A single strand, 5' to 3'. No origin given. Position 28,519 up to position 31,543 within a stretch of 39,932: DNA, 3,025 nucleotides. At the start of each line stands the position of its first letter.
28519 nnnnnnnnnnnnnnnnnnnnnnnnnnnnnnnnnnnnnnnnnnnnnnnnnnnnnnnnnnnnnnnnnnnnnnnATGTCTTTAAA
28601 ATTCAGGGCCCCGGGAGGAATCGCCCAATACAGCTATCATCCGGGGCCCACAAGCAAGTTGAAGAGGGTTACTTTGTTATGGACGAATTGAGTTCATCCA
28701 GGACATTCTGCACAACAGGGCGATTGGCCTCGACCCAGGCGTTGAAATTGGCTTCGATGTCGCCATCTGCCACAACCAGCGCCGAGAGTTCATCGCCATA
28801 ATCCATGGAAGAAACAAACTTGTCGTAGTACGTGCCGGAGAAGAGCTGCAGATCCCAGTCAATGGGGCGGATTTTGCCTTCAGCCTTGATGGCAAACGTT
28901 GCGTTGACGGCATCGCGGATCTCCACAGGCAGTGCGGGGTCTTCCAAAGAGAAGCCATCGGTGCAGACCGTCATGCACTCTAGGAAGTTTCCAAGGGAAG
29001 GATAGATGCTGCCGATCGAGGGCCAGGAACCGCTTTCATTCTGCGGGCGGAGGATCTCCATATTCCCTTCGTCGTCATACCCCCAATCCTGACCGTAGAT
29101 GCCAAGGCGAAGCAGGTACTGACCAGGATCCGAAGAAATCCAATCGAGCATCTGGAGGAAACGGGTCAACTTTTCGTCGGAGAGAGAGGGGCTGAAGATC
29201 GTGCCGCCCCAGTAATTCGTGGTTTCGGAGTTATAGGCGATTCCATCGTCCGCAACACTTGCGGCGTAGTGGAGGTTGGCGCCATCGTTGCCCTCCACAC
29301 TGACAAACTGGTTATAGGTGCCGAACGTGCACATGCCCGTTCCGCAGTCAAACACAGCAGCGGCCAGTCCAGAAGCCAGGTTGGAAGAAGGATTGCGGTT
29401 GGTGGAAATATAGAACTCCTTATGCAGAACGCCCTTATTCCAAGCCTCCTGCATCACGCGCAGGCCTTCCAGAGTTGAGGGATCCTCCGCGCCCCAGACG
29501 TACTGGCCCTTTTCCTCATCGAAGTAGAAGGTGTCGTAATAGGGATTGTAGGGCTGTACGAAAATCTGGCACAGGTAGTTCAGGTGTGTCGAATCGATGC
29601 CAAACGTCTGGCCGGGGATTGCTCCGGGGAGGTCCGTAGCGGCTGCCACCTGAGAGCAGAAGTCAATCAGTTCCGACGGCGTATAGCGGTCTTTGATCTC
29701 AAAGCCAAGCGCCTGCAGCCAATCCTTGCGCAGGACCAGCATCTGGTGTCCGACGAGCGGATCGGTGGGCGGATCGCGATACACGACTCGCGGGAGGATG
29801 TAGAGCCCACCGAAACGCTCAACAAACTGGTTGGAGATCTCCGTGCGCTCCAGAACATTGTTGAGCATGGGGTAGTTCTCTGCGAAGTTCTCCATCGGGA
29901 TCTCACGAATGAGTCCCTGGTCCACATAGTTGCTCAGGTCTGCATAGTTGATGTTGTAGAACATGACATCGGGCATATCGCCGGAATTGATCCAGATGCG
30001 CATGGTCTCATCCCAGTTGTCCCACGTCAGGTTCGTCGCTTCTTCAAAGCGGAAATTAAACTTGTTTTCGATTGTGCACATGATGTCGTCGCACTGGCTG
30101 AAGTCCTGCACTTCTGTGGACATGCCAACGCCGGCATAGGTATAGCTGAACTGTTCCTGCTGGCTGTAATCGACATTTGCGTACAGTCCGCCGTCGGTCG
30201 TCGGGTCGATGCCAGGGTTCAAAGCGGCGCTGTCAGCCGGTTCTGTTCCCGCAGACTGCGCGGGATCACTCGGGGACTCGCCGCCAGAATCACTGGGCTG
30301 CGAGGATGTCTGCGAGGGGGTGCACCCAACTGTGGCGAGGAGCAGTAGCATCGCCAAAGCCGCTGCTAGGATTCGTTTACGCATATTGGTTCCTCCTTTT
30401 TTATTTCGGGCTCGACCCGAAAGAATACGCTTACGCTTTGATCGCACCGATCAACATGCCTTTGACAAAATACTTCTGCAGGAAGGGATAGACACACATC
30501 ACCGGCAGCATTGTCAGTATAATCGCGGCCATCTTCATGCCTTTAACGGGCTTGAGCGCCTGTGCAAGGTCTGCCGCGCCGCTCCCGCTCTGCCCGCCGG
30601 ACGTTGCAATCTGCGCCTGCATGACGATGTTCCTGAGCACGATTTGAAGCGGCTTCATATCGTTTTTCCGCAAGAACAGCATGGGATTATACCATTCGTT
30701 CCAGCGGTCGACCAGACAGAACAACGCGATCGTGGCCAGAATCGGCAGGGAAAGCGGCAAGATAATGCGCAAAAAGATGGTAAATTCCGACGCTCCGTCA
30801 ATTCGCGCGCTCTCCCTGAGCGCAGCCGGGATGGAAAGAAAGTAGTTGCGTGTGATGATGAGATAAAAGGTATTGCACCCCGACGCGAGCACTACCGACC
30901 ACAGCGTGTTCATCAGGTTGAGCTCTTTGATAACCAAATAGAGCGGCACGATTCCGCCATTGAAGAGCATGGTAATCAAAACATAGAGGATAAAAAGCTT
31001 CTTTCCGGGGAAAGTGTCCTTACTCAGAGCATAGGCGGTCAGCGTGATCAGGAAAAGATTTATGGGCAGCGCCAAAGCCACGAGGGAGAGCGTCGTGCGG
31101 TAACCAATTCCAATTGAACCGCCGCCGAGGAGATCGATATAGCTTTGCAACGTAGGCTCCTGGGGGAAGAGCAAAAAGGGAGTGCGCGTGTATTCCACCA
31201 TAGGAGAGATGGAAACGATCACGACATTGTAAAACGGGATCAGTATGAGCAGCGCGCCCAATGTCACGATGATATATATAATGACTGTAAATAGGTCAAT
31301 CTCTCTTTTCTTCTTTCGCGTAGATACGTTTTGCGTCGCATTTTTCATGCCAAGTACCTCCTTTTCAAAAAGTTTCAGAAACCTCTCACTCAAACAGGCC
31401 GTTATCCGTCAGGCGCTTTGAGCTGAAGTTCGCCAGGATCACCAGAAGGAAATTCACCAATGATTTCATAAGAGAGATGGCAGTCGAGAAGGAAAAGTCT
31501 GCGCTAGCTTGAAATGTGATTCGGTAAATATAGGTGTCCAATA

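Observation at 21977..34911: Hydrolase-free sugar locus: three Gfo/Idh/MocA oxidoreductases, a TIM-barrel 'isomerase', an esterase and an ABC importer; candidate oxidoreductive glycoside-cleavage pathway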

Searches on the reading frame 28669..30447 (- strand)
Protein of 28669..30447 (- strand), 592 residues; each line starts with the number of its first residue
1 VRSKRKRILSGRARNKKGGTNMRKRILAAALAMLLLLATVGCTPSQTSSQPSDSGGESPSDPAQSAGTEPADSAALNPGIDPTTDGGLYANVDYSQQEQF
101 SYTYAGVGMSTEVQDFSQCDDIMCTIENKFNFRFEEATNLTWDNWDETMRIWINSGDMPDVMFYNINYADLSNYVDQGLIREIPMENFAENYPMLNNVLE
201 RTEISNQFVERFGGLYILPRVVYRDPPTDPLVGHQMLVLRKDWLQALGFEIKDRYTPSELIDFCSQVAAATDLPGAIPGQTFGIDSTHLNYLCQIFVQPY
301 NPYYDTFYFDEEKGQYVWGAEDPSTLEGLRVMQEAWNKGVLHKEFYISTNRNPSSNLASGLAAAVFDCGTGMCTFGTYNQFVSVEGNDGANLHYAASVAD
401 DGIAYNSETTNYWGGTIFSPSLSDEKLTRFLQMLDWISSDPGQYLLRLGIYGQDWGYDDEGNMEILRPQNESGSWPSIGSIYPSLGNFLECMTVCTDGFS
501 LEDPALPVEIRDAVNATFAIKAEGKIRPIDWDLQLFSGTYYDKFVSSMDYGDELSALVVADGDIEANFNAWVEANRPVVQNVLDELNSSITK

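Call 5: search_protein_families(library=pfam, proteins=[window:28669-30447:-], max_evalue=0.01)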
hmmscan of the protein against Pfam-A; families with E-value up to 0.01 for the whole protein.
window:28669-30447:- (592 aa): 0 families

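Call 6: search_protein_families(library=ncbifam, proteins=[window:28669-30447:-], max_evalue=0.01)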
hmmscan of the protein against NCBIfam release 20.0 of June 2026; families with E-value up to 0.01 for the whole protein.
window:28669-30447:- (592 aa): 0 families

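Call 61: search_solved_structures(query=window:28669-30387:-, max_evalue=0.01)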
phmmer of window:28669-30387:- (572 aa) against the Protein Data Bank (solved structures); distinct sequences matched with E-value up to 0.01: 0.

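Call 64: search_protein_families(library=pfam, proteins=[window:28669-30387:-], max_evalue=5)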
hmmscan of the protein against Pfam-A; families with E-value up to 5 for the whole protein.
window:28669-30387:- (572 aa): 0 families

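Call 71: find_homologous_proteins(query=window:28669-30387:-, max_evalue=0.001)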
Query window:28669-30387:- (572 aa): 30 proteins with E <= 0.001 among 8000 candidates.
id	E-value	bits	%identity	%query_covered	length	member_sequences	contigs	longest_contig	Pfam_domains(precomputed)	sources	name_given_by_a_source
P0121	0.0e+0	1188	89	100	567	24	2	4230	-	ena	-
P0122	1.5e-223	762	59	100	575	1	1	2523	-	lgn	-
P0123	2.6e-193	662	56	90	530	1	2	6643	-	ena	-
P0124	8.2e-183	627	52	91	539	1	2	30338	-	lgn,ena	-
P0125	3.5e-120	420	38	99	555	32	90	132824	-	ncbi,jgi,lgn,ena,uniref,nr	ncbi:MAG: ABC transporter substrate-binding protein [Acutalibacter sp.]|jgi:putative aldouronate tra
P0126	1.7e-119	418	43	87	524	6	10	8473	-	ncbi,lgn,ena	-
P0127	1.6e-116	408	40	91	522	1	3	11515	-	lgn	-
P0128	1.1e-115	406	38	100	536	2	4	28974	-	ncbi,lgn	-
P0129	2.4e-115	405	39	99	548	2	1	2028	-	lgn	-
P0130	1.0e-110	389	39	86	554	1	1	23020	-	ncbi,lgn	-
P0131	5.3e-110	387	40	87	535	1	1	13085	-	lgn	-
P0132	5.6e-92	327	34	89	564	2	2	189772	-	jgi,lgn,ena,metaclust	metaclust:\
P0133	9.4e-83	297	34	90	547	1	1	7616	-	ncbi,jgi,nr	ncbi:MAG: hypothetical protein LBI67_02655 [Treponema sp.]|jgi:putative aldouronate transport system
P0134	1.8e-82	296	34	84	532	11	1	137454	-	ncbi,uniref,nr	ncbi:hypothetical protein [Paenibacillus rigui]|uniref:ABC transporter substrate-binding protein n=1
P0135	1.7e-81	293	34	82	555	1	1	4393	-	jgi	jgi:putative aldouronate transport system substrate-binding protein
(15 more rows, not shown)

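Call 72: find_encoding_contigs(protein=P0124, flank=10000, max_places=1)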
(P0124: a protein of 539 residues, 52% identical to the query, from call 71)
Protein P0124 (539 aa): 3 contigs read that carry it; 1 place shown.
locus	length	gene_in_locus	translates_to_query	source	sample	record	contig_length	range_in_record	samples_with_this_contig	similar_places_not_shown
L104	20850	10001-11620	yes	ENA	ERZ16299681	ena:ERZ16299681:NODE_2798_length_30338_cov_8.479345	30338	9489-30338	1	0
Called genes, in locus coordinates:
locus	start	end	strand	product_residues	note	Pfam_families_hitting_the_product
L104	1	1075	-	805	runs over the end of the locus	-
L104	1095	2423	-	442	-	PF00232:Glyco_hydro_1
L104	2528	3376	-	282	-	PF00528:BPD_transp_1 (weak)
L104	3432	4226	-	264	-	PF00528:BPD_transp_1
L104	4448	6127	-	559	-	-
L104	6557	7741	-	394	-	PF12833:HTH_18, PF00165:HTH_AraC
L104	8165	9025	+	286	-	PF00528:BPD_transp_1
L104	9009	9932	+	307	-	PF00528:BPD_transp_1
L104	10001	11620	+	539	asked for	-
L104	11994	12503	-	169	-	-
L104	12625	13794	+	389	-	PF01370:Epimerase, PF04321:RmlD_sub_bind (weak)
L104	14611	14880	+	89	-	-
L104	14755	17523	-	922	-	PF13476:AAA_23, PF13514:AAA_27 (weak), PF13555:AAA_29 (weak), PF13558:SbcC_Walker_B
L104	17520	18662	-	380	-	PF00149:Metallophos, PF12850:Metallophos_2 (weak), PF12320:SbcD_C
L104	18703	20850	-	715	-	?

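Call 73: find_encoding_contigs(protein=P0125, flank=10000, max_places=1)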
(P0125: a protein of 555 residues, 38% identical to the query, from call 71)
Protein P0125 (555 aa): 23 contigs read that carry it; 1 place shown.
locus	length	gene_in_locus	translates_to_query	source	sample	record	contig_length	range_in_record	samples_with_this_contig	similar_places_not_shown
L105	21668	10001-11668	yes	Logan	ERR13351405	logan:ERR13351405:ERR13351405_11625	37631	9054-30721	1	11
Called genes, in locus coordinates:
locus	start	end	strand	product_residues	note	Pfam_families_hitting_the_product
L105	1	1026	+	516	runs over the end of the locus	PF01229:Glyco_hydro_39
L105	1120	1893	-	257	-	PF23441:SDR, PF00106:adh_short, PF08659:KR, PF13561:adh_short_C2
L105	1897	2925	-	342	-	PF08240:ADH_N, PF00107:ADH_zinc_N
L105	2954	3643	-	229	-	PF03737:RraA-like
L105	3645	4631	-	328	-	PF03786:UxuA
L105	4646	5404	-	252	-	PF00106:adh_short, PF08659:KR, PF13561:adh_short_C2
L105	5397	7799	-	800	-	PF01074:Glyco_hydro_38N (weak), PF03065:Glyco_hydro_57 (weak)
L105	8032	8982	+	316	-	PF00528:BPD_transp_1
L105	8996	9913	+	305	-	PF00528:BPD_transp_1 (weak)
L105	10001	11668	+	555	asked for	-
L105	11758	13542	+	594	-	PF02743:dCache_1, PF06580:His_kinase, PF02518:HATPase_c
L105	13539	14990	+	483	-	PF00072:Response_reg, PF00165:HTH_AraC (weak), PF12833:HTH_18, PF00165:HTH_AraC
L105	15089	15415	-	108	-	PF02310:B12-binding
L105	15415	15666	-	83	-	PF02607:B12-binding_2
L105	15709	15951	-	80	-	PF12833:HTH_18, PF00165:HTH_AraC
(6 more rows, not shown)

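Call 74: find_encoding_contigs(protein=P0134, flank=10000, max_places=1)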
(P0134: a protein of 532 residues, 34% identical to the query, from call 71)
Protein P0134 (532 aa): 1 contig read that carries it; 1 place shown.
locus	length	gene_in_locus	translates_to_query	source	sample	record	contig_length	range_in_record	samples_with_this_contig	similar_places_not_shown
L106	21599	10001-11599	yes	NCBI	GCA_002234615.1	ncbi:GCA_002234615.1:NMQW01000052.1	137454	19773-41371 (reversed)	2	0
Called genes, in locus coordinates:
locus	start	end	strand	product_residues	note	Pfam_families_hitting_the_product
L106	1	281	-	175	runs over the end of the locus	-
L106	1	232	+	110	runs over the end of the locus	-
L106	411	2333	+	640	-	-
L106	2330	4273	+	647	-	PF02624:YcaO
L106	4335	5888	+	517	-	PF00881:Nitroreductase (faint)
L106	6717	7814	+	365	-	PF00072:Response_reg, PF00165:HTH_AraC (weak), PF12833:HTH_18, PF00165:HTH_AraC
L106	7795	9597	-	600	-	PF02743:dCache_1 (weak), PF06580:His_kinase, PF02518:HATPase_c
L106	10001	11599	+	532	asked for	-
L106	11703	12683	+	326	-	PF00528:BPD_transp_1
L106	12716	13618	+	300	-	PF00528:BPD_transp_1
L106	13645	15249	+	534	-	PF22848:ASD1_dom, PF06964:Alpha-L-AF_C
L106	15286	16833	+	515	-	PF00135:COesterase, PF20434:BD-FAE, PF07859:Abhydrolase_3 (weak)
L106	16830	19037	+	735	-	PF07944:Beta-AFase-like_GH127_cat (faint)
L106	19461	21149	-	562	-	PF07833:Cu_amine_oxidN1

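Call 108: predict_structure(alignment_id=A2)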
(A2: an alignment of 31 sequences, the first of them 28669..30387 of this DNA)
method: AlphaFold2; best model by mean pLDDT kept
length: 572 residues; sequences in the alignment: 31
mean_pLDDT: 88.1   pTM: 0.83
mean pLDDT of the five models: 88.1, 87.6, 87.3, 87.2, 87.1
residues with pLDDT >= 90: 404; 70-90: 112; 50-70: 21; < 50: 35
segments of 3 or more residues with pLDDT < 50: 21-54
pLDDT, mean of each block of 10 residues (from residue 1): 74 69 37 40 42 65 91 94 90 68 92 91 89 95 92 96 96 94 91 93 90 94 98 98 96 89 91 95 96 96 97 96 77 90 92 91 93 97 95 93 98 94 92 95 92 84 86 73 89 95 95 94 93 95 97 98 96 68
secondary structure, 60 per line:
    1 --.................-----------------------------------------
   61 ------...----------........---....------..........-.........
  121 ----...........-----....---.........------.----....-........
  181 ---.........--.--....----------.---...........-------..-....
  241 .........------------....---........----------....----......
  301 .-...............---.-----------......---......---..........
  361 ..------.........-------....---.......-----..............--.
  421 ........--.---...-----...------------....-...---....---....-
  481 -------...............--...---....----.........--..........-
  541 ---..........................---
elements in order: H3-19 E80-87 H91-94 H101-110 E112-120 H125-135 E141-144 H148-156 H168-171 H173-180 H184-192 E198-201 E216-220 H221-226 H237-249 E262-265 H269-276 E287-290 E295-298 H303-317 H333-338 E342-347 H351-362 E372-377 E385-388 E392-398 H404-417 H420-428 E435-437 E443-445 H458-461 H469-472 H476-479 H488-502 E505-507 H511-514 H519-527 H530-539 H544-569

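Call 110: fold_search(model_id=the predicted structure, library=pdb)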
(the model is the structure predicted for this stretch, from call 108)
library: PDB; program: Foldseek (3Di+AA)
matches with E <= 10: 994; with E <= 0.001: 842
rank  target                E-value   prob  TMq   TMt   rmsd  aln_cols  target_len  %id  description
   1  5gx8_A                6.4e-16  1.00  0.59  0.69   5.9       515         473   16  Crystal structure of solute-binding protein related to glycosaminoglycans (released 2017-07-19)
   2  5gub_B                8.3e-15  1.00  0.59  0.70   5.7       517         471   16  Crystal structure of solute-binding protein complexed with sulfate group-free unsaturated chondroitin disaccharide (released 2017-07-19)
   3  4tqu_Q                2.3e-14  1.00  0.58  0.66   6.3       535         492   14  Crystal structure of a bacterial ABC transporter involved in the import of the acidic polysaccharide alginate (released 2015-07-22)
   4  1kwh                  4.0e-14  1.00  0.62  0.71   5.5       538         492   15  Structure Analysis AlgQ2, a Macromolecule(alginate)-Binding Periplasmic Protein of Sphingomonas sp. A1. (released 2002-02-13)
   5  5g5y_A                4.4e-14  1.00  0.55  0.62   6.3       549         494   15  S.pneumoniae ABC-transporter substrate binding protein FusA apo structure (released 2017-01-18)
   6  5gub_C                4.9e-14  1.00  0.60  0.70   5.5       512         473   16  Crystal structure of solute-binding protein complexed with sulfate group-free unsaturated chondroitin disaccharide (released 2017-07-19)
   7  5h6u_B                5.2e-14  1.00  0.58  0.66   6.3       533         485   14  Structure of alginate-binding protein AlgQ2 in complex with an alginate pentasaccharide (released 2017-08-09)
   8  6jhx_B                5.8e-14  1.00  0.57  0.66   6.4       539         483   14  Crystal structure of alginate-binding protein AlgQ2 without calcium ion (released 2020-02-19)
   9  5h71_A                1.1e-13  1.00  0.58  0.67   6.1       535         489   14  Structure of alginate-binding protein AlgQ2 in complex with an alginate trisaccharide (released 2017-08-09)
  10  5gub_A                1.2e-13  1.00  0.60  0.70   5.6       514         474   15  Crystal structure of solute-binding protein complexed with sulfate group-free unsaturated chondroitin disaccharide (released 2017-07-19)
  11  6jhx_A                1.3e-13  1.00  0.56  0.64   6.5       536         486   15  Crystal structure of alginate-binding protein AlgQ2 without calcium ion (released 2020-02-19)
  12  3vlw_A                1.8e-13  1.00  0.58  0.66   6.4       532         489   13  Crystal structure of Sphingomonas sp. A1 alginate-binding protein AlgQ1 in complex with mannuronate-guluronate disacch (released 2012-01-25)
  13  5h6u_A                2.5e-13  1.00  0.59  0.67   5.8       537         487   14  Structure of alginate-binding protein AlgQ2 in complex with an alginate pentasaccharide (released 2017-08-09)
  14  1y3n_A                4.6e-13  1.00  0.58  0.66   6.3       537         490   12  Structure of AlgQ1, alginate-binding protein, complexed with an alginate disaccharide (released 2005-04-12)
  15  3omb                  5.5e-13  1.00  0.61  0.68   5.6       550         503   12  Crystal structure of extracellular solute-binding protein from Bifidobacterium longum subsp. infantis (released 2010-09-08)
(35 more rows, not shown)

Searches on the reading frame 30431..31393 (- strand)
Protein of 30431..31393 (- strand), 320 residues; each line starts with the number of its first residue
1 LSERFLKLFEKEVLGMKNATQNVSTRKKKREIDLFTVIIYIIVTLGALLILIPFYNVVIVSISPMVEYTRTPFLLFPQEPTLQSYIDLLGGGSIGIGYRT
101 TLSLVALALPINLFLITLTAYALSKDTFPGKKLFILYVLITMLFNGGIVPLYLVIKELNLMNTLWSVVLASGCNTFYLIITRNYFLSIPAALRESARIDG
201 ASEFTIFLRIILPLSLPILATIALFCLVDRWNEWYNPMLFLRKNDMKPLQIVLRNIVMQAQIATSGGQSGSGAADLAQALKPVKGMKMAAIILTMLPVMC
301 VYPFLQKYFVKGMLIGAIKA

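Call 5: search_protein_families(library=pfam, proteins=[window:30431-31393:-], max_evalue=0.01)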
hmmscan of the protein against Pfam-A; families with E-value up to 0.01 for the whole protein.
window:30431-31393:- (320 aa): 1 family
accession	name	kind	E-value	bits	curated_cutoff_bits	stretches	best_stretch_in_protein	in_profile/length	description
PF00528.27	BPD_transp_1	-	2.3e-08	34.4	26.4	1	106-313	27-182/184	Binding-protein-dependent transport system inner membrane component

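Call 6: search_protein_families(library=ncbifam, proteins=[window:30431-31393:-], max_evalue=0.01)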
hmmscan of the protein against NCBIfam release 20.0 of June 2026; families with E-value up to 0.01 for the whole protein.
window:30431-31393:- (320 aa): 13 families
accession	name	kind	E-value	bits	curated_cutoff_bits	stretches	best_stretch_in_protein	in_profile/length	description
NF040932.1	ABC_arch_GlcU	equivalog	9.6e-25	87.7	340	1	37-257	3-228/272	glucose ABC transporter permease GlcU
NF008210.0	PRK10973.1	equivalog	1.5e-20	74.1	297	1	35-314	8-277/281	sn-glycerol-3-phosphate ABC transporter permease UgpE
NF008231.0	PRK10998.1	equivalog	3.5e-14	53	261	1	113-319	100-295/296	maltose ABC transporter permease MalG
TIGR02141.1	modB_ABC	equivalog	2.2e-08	34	182.6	1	137-222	53-140/208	molybdate ABC transporter permease subunit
TIGR01581.1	Mo_ABC_porter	hypoth_equivalog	8.6e-07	28.7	210.3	1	109-219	34-160/225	ABC transporter permease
NF011624.0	PRK15050.1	equivalog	7.8e-06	25.2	247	1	157-252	154-250/297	2-aminoethylphosphonate ABC transporter permease subunit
NF007047.0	PRK09500.1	equivalog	8.6e-06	25.5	326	1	73-221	35-187/257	spermidine/putrescine ABC transporter permease PotC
TIGR00969.1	3a0106s02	subfamily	3.1e-05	23.6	240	1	78-223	43-205/272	sulfate ABC transporter permease subunit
NF008049.0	PRK10782.1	subfamily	0.00046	20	212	1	167-228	94-158/217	methionine ABC transporter permease MetI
NF006939.0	PRK09421.1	equivalog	0.00056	19.4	262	0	135-220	63-151/230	molybdate ABC transporter permease subunit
TIGR02139.1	permease_CysT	equivalog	0.00085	19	246.1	0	187-223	157-194/265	sulfate ABC transporter permease subunit CysT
NF040839.1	tungstate_WtpB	equivalog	0.0042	16.7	340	0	138-224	86-187/251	tungstate ABC transporter permease WtpB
TIGR02140.1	permease_CysW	equivalog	0.0086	15.6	329.1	0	79-140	30-91/261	sulfate ABC transporter permease subunit CysW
